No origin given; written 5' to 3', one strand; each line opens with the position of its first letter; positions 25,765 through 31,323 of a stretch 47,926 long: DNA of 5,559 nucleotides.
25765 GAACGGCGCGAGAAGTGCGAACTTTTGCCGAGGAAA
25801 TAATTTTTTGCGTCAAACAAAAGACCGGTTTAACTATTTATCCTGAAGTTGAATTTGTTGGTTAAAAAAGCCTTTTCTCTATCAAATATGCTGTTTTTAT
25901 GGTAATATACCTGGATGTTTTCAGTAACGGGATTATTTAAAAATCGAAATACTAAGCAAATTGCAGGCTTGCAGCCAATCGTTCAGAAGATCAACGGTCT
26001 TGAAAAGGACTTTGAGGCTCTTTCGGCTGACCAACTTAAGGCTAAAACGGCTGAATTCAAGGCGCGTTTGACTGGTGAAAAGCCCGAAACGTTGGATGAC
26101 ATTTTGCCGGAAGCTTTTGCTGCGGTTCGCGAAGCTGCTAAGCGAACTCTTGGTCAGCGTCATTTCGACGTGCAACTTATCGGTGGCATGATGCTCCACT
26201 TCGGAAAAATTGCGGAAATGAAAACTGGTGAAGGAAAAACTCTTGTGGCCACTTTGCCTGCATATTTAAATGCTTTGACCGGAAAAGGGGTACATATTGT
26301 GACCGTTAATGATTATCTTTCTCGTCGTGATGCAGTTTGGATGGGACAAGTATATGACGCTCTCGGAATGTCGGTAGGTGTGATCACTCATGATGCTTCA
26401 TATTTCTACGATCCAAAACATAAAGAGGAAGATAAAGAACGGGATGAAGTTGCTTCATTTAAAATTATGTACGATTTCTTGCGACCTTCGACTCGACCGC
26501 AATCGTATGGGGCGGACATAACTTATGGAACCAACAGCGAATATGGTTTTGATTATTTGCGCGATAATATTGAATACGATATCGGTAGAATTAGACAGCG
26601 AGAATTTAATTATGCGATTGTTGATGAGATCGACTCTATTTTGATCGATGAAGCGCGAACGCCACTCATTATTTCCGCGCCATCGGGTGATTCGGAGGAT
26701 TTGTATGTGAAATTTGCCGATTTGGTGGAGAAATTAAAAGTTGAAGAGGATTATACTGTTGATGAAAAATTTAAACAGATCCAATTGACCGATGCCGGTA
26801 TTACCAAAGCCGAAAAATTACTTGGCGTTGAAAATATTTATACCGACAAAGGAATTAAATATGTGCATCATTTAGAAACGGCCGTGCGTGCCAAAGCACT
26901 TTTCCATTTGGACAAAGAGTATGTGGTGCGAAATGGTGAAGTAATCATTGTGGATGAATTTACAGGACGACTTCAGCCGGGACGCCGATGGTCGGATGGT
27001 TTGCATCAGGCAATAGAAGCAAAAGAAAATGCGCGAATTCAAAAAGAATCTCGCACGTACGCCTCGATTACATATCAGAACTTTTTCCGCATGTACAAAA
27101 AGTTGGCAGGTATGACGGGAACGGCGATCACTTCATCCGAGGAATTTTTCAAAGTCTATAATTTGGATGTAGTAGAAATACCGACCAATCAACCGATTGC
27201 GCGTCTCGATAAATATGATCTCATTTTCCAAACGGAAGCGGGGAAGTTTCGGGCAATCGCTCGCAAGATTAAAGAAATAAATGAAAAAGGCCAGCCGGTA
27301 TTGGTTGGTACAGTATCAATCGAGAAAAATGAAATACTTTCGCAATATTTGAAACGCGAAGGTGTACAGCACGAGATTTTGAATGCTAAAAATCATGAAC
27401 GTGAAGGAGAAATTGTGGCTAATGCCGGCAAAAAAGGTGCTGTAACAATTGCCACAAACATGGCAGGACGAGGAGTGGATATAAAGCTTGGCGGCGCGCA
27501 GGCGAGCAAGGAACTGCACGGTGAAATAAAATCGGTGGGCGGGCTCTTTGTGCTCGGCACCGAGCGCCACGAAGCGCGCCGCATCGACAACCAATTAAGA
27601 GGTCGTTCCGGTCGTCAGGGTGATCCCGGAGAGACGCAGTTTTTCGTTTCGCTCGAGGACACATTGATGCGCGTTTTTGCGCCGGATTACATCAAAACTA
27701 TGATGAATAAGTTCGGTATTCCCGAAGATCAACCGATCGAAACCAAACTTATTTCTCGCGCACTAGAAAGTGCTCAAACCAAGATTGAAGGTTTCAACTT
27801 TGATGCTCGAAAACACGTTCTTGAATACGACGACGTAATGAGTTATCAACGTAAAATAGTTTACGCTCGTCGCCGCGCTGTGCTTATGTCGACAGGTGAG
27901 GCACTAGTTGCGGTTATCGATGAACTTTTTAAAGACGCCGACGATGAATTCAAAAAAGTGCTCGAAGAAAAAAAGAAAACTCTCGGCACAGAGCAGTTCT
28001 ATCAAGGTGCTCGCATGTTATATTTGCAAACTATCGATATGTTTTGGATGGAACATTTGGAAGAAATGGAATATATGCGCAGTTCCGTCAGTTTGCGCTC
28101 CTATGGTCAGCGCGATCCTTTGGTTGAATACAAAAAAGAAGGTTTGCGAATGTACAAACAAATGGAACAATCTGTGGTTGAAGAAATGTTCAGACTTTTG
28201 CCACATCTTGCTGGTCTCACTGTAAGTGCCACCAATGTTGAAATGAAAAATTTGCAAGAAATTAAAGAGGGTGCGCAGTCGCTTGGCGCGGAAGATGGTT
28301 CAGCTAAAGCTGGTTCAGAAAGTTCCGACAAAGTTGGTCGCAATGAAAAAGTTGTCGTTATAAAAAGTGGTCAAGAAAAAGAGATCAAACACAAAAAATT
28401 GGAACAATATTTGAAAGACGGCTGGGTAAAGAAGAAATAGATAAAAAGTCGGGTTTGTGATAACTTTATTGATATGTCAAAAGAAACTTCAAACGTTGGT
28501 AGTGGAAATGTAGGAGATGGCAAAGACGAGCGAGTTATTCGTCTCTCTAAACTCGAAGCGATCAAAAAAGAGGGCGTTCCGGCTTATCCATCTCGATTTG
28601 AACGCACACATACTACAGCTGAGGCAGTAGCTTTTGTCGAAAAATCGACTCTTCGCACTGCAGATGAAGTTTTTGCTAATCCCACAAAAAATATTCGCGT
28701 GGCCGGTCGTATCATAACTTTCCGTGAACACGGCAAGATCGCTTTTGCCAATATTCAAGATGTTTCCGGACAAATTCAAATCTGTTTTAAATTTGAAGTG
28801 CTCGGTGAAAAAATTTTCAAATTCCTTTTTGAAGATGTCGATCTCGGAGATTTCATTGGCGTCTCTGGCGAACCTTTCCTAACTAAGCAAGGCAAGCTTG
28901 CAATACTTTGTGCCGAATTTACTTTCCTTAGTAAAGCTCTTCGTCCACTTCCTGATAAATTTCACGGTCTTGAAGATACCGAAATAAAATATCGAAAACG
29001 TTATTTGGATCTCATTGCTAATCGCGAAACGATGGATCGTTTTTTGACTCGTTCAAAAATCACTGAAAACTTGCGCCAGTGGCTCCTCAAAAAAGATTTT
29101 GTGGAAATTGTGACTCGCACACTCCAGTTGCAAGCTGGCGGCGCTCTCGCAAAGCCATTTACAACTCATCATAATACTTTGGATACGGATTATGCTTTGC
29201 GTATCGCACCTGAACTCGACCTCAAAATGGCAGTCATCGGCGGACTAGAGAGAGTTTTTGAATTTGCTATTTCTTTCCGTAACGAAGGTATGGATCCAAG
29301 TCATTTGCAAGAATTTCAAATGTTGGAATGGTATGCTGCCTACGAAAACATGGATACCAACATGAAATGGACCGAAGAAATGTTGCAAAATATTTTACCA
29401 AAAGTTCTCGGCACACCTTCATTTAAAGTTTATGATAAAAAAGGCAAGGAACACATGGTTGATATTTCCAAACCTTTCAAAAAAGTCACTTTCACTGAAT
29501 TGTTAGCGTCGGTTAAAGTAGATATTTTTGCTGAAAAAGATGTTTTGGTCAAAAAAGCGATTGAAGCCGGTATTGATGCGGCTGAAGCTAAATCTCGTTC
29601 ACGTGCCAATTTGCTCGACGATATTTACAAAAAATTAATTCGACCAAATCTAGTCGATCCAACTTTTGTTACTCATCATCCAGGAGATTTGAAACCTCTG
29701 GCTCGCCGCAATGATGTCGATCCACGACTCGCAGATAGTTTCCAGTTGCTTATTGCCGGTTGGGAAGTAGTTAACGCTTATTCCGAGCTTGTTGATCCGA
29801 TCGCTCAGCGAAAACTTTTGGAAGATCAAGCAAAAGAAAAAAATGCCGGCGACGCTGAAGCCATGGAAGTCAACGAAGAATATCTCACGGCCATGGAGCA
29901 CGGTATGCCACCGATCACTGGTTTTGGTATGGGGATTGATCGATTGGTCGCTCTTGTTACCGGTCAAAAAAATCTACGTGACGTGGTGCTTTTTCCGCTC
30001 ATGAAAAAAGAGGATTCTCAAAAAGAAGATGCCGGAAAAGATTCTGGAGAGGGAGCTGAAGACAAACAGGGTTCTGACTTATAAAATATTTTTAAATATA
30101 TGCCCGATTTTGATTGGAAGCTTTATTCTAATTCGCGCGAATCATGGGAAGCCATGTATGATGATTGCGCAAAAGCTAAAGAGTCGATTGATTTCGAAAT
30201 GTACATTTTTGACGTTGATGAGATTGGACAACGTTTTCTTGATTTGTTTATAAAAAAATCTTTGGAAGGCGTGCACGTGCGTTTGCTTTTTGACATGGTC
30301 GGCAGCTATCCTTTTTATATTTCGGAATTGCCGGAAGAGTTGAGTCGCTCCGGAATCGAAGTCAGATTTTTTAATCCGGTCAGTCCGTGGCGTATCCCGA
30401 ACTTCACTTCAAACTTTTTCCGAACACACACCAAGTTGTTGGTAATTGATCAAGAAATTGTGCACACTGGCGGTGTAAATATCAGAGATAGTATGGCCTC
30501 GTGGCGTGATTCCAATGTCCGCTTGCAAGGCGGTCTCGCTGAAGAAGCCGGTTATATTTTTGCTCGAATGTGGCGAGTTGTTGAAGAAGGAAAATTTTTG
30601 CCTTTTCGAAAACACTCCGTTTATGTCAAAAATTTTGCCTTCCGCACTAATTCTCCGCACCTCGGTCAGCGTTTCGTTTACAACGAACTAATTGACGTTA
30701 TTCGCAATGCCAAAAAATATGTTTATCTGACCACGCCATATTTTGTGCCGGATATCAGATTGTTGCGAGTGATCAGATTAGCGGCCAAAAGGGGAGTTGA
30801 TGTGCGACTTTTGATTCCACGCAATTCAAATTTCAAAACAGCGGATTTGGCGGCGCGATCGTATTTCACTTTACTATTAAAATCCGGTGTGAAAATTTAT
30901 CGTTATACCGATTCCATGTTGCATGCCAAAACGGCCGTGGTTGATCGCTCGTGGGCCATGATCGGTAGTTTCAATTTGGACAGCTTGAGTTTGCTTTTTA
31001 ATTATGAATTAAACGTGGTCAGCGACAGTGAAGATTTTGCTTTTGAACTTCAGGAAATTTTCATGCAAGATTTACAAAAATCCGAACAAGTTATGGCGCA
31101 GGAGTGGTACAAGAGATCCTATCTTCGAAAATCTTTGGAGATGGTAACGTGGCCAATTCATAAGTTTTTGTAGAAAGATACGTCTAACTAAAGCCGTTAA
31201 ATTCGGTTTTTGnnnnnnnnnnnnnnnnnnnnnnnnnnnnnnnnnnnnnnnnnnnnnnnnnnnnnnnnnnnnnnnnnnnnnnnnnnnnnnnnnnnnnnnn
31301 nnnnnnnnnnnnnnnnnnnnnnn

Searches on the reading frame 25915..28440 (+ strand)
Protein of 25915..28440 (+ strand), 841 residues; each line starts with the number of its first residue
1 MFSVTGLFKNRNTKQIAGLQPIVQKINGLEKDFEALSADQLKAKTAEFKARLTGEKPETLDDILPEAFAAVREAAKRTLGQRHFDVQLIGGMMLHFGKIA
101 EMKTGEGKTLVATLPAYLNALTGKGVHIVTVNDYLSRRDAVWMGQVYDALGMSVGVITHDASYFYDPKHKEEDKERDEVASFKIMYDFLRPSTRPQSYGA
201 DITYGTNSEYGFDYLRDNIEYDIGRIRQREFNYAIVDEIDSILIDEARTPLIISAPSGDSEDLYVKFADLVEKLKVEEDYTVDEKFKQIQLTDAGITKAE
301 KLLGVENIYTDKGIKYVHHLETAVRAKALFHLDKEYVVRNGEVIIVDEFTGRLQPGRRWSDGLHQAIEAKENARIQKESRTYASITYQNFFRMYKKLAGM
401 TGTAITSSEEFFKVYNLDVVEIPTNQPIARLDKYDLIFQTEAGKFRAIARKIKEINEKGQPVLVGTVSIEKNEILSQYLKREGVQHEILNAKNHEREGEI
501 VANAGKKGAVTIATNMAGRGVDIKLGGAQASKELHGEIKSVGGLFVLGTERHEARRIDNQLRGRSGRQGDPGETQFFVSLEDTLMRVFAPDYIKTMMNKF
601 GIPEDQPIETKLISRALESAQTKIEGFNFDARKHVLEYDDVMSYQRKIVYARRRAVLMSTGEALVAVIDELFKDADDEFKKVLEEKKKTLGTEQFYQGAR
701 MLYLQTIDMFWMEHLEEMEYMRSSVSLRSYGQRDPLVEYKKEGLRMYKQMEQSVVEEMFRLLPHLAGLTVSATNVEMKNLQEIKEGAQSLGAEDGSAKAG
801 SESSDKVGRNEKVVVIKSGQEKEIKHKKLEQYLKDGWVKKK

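Call 90: search_protein_families(library=pfam, proteins=[window:25915-28440:+], max_evalue=0.0001)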
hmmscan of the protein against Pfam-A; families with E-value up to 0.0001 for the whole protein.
window:25915-28440:+ (841 aa): 4 families
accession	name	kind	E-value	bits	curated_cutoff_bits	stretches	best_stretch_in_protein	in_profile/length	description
PF07517.20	SecA_DEAD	-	4e-122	407.5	24.6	1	7-411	4-289/290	SecA DEAD-like domain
PF21090.3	P-loop_SecA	-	3.7e-79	265.5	27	2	427-530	1-104/205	SecA P-loop domain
PF07516.18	SecA_SW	-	4.3e-46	157.9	26.7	2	669-764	105-198/200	SecA Wing and Scaffold domain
PF01043.26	SecA_PP_bind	-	9.7e-42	142.5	23.5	1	260-368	2-110/110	SecA preprotein cross-linking domain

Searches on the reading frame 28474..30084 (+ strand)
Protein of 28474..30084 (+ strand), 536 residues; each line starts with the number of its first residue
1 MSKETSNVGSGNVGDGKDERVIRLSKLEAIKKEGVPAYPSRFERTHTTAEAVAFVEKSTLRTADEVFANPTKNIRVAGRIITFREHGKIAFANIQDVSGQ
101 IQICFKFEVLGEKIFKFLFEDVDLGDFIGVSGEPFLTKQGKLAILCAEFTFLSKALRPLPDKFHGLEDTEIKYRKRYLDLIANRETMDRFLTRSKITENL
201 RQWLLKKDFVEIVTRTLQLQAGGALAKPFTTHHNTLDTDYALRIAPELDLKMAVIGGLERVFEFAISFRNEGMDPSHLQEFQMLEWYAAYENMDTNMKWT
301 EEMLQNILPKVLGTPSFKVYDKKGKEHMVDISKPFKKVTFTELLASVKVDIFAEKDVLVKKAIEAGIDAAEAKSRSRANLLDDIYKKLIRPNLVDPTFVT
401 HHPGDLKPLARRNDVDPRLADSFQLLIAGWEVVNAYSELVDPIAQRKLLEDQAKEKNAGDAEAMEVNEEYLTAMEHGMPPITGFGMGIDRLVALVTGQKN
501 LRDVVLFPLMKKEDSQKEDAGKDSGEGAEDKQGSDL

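Call 7: search_protein_families(library=pfam, proteins=[window:28474-30084:+], max_evalue=0.001)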
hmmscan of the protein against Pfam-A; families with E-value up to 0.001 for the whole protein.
window:28474-30084:+ (536 aa): 3 families
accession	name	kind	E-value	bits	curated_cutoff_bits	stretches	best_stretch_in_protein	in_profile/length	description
PF00152.25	tRNA-synt_2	-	9.1e-72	242.1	25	1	169-510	2-307/308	tRNA synthetases class II (D, K and N)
PF01336.31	tRNA_anti-codon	-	6.7e-12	45.6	27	1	74-150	1-73/75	OB-fold nucleic acid binding domain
PF01409.25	tRNA-synt_2d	-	0.00019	21.5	19.8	0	479-505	210-236/246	tRNA synthetases class II core domain (F)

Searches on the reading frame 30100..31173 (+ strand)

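Call 7: search_protein_families(library=pfam, proteins=[window:30100-31173:+], max_evalue=0.001)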
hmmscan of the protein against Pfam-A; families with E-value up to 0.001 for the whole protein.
window:30100-31173:+ (357 aa): 2 families
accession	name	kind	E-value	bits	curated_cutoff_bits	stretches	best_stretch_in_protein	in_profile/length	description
PF13091.12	PLDc_2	-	3.1e-46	156.9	27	2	197-324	1-131/132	PLD-like domain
PF00614.28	PLDc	-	3.9e-10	39.7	21.9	1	106-128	2-24/28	Phospholipase D Active site motif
